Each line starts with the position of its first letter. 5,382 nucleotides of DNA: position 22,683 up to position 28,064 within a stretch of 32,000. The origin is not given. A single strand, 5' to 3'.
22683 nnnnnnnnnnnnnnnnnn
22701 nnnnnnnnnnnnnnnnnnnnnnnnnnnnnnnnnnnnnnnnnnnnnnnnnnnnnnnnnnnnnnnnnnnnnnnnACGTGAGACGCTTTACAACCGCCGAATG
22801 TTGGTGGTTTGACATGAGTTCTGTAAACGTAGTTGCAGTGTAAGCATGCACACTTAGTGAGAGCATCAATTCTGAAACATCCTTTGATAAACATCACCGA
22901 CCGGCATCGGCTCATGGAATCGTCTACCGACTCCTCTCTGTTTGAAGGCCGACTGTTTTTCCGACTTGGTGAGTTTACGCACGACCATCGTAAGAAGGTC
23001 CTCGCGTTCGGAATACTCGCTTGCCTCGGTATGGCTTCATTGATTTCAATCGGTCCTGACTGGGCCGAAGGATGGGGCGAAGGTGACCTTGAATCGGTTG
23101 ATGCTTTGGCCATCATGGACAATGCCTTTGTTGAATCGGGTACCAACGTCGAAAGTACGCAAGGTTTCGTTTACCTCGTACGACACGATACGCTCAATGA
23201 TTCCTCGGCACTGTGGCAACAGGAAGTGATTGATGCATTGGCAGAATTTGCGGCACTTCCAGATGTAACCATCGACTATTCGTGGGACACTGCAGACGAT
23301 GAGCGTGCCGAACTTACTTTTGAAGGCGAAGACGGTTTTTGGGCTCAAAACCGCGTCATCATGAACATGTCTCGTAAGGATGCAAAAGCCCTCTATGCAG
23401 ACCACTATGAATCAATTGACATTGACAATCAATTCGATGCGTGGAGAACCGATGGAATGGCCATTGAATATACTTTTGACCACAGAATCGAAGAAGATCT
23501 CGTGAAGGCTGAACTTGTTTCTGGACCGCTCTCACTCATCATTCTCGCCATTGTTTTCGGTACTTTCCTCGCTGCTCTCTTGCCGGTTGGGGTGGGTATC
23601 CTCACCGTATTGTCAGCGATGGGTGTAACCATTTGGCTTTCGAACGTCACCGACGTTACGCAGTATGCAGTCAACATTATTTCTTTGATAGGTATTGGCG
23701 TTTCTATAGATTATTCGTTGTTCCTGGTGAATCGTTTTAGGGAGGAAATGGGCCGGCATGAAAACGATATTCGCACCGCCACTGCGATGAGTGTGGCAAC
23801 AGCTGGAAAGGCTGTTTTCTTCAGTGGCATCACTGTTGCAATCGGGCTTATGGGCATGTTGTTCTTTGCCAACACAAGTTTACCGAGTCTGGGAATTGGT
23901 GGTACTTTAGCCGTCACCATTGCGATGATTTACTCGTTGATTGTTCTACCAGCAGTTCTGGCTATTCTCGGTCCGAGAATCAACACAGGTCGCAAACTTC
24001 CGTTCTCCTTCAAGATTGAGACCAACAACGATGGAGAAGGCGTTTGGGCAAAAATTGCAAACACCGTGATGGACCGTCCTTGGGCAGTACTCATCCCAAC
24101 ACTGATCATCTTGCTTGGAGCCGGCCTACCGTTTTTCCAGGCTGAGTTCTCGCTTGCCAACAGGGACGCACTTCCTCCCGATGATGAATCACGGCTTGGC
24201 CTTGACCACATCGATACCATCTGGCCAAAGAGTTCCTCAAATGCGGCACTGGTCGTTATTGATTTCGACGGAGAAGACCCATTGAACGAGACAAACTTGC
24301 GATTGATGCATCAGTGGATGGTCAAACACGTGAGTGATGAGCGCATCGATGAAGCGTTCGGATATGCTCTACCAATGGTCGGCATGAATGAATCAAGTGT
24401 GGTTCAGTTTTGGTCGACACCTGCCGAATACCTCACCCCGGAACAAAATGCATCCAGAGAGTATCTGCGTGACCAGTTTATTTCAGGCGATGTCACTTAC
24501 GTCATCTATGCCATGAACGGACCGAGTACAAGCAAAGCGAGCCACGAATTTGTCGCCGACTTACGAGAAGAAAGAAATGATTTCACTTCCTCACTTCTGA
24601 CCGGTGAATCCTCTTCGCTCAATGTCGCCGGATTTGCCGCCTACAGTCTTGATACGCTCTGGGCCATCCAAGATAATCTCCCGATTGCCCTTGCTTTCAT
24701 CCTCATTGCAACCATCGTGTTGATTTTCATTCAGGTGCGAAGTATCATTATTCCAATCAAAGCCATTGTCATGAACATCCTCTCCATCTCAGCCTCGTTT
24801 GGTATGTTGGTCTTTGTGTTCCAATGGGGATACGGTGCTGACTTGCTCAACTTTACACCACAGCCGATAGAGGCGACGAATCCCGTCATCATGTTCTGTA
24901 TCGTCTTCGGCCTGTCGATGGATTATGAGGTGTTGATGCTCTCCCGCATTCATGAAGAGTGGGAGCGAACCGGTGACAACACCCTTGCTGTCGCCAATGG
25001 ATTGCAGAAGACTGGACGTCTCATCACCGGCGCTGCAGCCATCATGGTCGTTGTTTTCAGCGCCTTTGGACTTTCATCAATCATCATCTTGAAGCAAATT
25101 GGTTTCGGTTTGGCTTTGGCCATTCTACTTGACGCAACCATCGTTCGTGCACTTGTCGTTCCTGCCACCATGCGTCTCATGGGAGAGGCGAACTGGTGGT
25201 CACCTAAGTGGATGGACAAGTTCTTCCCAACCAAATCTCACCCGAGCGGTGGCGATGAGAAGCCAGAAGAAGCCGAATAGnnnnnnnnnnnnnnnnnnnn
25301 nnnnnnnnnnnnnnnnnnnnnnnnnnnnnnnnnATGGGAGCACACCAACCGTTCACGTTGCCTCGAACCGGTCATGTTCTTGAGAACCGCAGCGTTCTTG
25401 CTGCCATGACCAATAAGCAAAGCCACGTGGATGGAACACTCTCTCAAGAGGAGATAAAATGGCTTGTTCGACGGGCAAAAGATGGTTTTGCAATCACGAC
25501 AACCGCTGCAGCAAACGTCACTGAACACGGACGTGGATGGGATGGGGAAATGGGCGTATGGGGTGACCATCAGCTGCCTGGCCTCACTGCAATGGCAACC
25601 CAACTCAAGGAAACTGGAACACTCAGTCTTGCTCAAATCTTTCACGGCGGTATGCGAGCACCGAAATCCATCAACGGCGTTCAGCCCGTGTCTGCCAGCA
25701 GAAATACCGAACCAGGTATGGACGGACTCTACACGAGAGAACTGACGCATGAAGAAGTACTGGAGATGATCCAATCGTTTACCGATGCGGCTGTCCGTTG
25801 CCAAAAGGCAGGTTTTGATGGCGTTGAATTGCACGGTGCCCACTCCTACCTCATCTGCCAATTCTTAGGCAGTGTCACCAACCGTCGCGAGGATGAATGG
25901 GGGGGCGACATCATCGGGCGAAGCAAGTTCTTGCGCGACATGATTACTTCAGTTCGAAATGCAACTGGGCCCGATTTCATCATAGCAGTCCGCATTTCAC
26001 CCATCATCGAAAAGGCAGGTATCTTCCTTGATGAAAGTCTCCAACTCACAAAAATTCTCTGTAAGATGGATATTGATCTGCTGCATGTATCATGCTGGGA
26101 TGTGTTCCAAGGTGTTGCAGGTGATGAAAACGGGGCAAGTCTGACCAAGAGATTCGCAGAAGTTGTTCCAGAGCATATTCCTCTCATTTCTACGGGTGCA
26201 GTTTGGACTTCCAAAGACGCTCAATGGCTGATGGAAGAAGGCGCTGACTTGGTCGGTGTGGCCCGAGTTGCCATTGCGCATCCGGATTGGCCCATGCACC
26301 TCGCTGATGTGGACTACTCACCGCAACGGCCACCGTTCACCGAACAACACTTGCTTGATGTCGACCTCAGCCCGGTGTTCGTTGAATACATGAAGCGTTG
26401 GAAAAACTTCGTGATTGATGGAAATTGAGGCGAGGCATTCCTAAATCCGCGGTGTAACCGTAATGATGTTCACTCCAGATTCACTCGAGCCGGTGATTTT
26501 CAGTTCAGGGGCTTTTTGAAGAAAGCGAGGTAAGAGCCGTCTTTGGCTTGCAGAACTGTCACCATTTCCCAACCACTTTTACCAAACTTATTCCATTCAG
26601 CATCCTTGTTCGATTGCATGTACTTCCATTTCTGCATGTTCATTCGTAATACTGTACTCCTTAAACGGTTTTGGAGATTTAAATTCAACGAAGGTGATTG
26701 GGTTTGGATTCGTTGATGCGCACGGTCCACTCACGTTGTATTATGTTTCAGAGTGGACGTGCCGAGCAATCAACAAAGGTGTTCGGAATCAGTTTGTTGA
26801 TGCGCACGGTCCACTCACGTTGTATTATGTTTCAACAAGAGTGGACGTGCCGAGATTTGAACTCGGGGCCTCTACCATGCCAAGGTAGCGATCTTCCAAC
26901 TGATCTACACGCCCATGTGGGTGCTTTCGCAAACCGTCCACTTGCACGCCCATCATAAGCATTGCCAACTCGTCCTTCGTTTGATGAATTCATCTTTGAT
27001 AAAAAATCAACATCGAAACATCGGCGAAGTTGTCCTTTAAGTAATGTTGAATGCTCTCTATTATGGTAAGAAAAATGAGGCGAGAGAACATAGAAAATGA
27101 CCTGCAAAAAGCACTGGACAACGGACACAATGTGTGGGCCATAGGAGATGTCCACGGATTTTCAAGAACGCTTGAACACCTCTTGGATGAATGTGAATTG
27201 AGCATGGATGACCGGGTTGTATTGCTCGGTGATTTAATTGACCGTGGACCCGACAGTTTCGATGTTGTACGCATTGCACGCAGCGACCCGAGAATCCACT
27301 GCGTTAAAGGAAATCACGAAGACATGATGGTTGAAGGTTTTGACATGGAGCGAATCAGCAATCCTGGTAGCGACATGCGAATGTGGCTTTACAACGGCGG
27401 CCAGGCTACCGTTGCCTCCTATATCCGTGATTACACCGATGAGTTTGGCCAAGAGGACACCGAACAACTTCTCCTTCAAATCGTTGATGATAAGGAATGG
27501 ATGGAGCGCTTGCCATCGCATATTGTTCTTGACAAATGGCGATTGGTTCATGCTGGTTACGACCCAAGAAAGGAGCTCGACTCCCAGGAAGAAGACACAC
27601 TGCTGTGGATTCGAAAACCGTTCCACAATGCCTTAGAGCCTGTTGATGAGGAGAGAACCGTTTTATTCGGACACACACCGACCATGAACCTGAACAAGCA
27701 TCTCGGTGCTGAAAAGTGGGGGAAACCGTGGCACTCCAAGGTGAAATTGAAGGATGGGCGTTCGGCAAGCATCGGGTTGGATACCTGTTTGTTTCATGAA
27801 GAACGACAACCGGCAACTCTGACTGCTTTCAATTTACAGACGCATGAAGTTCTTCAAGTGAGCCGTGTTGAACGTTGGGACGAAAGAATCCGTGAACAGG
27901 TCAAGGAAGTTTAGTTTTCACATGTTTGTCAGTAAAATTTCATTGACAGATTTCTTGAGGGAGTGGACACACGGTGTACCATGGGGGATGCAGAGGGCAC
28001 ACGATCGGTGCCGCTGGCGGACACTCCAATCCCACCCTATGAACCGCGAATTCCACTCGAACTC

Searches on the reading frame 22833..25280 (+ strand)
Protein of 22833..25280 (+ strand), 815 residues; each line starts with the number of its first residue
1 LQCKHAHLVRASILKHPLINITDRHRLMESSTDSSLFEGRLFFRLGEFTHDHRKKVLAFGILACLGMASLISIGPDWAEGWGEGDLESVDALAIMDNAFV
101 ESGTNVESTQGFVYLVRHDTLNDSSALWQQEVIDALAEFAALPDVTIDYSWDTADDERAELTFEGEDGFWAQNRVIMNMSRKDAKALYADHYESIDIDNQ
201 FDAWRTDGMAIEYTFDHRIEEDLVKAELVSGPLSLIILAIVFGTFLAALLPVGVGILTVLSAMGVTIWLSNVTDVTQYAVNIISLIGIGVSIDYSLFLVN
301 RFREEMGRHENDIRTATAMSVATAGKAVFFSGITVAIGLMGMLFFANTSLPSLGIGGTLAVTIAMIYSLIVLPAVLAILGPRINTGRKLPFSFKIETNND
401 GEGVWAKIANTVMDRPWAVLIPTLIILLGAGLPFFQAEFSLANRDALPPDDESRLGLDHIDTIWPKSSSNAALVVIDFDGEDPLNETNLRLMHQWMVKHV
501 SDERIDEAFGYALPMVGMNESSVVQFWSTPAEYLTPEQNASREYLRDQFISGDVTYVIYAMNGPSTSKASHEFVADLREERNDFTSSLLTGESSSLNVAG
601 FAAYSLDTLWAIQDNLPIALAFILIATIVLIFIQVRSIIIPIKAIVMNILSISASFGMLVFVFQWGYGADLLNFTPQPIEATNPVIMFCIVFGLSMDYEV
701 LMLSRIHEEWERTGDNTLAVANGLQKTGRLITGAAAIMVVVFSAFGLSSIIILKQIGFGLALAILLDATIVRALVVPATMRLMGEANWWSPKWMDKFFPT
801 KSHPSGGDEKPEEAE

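Call 34: search_protein_families(library=pfam, proteins=[window:22833-25280:+], max_evalue=0.001)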
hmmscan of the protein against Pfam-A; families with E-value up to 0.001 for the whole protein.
window:22833-25280:+ (815 aa): 1 family
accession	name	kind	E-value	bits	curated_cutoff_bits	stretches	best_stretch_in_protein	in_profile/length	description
PF03176.21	MMPL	-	8.4e-66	222.6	20.5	2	447-792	3-311/333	MMPL family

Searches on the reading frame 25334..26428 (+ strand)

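Call 34: search_protein_families(library=pfam, proteins=[window:25334-26428:+], max_evalue=0.001)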
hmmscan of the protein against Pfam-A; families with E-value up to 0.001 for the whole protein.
window:25334-26428:+ (364 aa): 1 family
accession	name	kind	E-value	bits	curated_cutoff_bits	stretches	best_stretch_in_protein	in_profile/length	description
PF00724.26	Oxidored_FMN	-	8.7e-58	196.7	27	1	6-323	5-335/342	NADH:flavin oxidoreductase / NADH oxidase family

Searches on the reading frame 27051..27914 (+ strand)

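Call 34: search_protein_families(library=pfam, proteins=[window:27051-27914:+], max_evalue=0.001)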
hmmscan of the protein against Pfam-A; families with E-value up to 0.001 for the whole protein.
window:27051-27914:+ (287 aa): 1 family
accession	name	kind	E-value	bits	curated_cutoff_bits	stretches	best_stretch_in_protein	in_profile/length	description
PF00149.33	Metallophos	-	4.7e-13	50.4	21.5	1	27-211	2-158/191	Calcineurin-like phosphoesterase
